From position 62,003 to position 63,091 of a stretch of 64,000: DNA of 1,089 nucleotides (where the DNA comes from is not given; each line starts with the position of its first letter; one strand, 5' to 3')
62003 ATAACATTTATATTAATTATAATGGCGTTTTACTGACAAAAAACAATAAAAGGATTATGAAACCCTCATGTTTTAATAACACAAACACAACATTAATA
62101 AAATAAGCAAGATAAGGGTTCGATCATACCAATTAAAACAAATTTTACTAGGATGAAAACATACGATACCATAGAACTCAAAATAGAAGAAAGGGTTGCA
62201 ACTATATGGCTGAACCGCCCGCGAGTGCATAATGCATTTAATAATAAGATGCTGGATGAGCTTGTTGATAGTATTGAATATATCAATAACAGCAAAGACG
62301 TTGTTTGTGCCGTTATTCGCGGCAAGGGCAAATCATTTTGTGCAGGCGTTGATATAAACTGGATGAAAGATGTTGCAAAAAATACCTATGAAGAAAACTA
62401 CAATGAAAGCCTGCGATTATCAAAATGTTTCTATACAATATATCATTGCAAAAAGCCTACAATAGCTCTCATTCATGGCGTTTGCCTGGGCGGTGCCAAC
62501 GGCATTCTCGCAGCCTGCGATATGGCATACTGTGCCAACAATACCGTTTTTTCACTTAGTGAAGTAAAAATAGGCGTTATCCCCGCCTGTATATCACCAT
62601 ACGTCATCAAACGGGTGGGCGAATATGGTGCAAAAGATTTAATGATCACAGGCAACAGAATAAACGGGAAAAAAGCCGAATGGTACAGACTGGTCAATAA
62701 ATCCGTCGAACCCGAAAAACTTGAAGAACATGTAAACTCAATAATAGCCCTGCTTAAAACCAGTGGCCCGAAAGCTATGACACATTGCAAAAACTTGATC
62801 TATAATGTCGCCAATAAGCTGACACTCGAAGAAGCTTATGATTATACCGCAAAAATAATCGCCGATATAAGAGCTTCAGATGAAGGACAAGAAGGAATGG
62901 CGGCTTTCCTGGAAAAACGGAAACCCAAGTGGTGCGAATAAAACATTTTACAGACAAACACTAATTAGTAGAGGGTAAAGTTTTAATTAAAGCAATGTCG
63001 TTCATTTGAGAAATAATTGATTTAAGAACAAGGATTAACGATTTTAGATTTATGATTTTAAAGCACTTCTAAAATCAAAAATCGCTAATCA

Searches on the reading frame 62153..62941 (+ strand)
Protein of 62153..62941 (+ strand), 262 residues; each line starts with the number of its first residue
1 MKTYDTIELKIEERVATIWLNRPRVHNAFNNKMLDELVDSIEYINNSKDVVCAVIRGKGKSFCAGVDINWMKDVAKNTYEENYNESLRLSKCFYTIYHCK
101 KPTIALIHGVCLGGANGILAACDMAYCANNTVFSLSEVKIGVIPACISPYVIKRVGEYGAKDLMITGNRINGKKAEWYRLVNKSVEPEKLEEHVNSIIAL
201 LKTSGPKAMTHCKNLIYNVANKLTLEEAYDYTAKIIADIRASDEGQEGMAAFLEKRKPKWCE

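Call 12: search_protein_families(library=pfam, proteins=[window:62153-62941:+], max_evalue=0.01)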
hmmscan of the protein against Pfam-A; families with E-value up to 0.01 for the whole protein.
window:62153-62941:+ (262 aa): 2 families
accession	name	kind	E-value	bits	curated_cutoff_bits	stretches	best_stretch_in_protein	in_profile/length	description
PF00378.25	ECH_1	-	6.6e-52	176.8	27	1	11-260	2-248/251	Enoyl-CoA hydratase/isomerase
PF16113.10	ECH_2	-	3.5e-35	122.5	27.2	1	16-253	2-239/335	Enoyl-CoA hydratase/isomerase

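Call 13: search_protein_families(library=ncbifam, proteins=[window:62153-62941:+], max_evalue=0.01)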
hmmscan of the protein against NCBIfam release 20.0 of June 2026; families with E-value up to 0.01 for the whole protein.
window:62153-62941:+ (262 aa): 72 families (the best 25 are shown)
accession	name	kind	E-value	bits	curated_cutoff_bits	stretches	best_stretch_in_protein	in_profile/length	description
NF004227.0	PRK05674.1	equivalog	4.3e-72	243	426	1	1-261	1-262/271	gamma-carboxygeranoyl-CoA hydratase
NF005675.0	PRK07468.1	equivalog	1.5e-65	221.6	350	1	3-261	2-260/262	crotonase/enoyl-CoA hydratase family protein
NF006008.0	PRK08139.1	equivalog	4.2e-49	167.5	313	1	7-261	13-264/266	enoyl-CoA hydratase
NF006588.0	PRK09120.1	equivalog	1.1e-48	165.8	276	1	2-257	5-264/276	p-hydroxycinnamoyl CoA hydratase/lyase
NF051848.1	EnCoAHydtEchA19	equivalog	1.7e-46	158.9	400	1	8-260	3-255/258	enoyl-CoA hydratase EchA19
NF005073.0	PRK06495.1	subfamily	1.5e-45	155.5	296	1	4-259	3-253/257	enoyl-CoA hydratase/isomerase family protein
NF004794.0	PRK06142.1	equivalog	5.4e-45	154.2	308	1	1-260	2-270/273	crotonase/enoyl-CoA hydratase family protein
NF005879.0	PRK07827.1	equivalog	7.5e-44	149.9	283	1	6-261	8-260/261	enoyl-CoA hydratase family protein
NF004475.0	PRK05809.1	subfamily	1.3e-43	149.4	394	1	4-259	3-256/260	short-chain-enoyl-CoA hydratase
NF005804.0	PRK07659.1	equivalog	3.3e-43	148.1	311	1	4-260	5-257/260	enoyl-CoA hydratase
NF004517.0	PRK05862.1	equivalog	1.4e-41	142.7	396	1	3-260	2-254/257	enoyl-CoA hydratase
NF005803.0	PRK07658.1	equivalog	3.2e-41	141.4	313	1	6-260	3-254/257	enoyl-CoA hydratase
NF006566.0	PRK09076.1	subfamily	8.4e-39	133.7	286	1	3-260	3-257/260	enoyl-CoA hydratase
NF004781.0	PRK06127.1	subfamily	1.9e-38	132.6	291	1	4-260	10-266/269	enoyl-CoA hydratase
NF042430.2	EnCoAhydt_DpgD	equivalog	2.5e-38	132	400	1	12-260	4-255/258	enoyl-CoA-hydratase DpgD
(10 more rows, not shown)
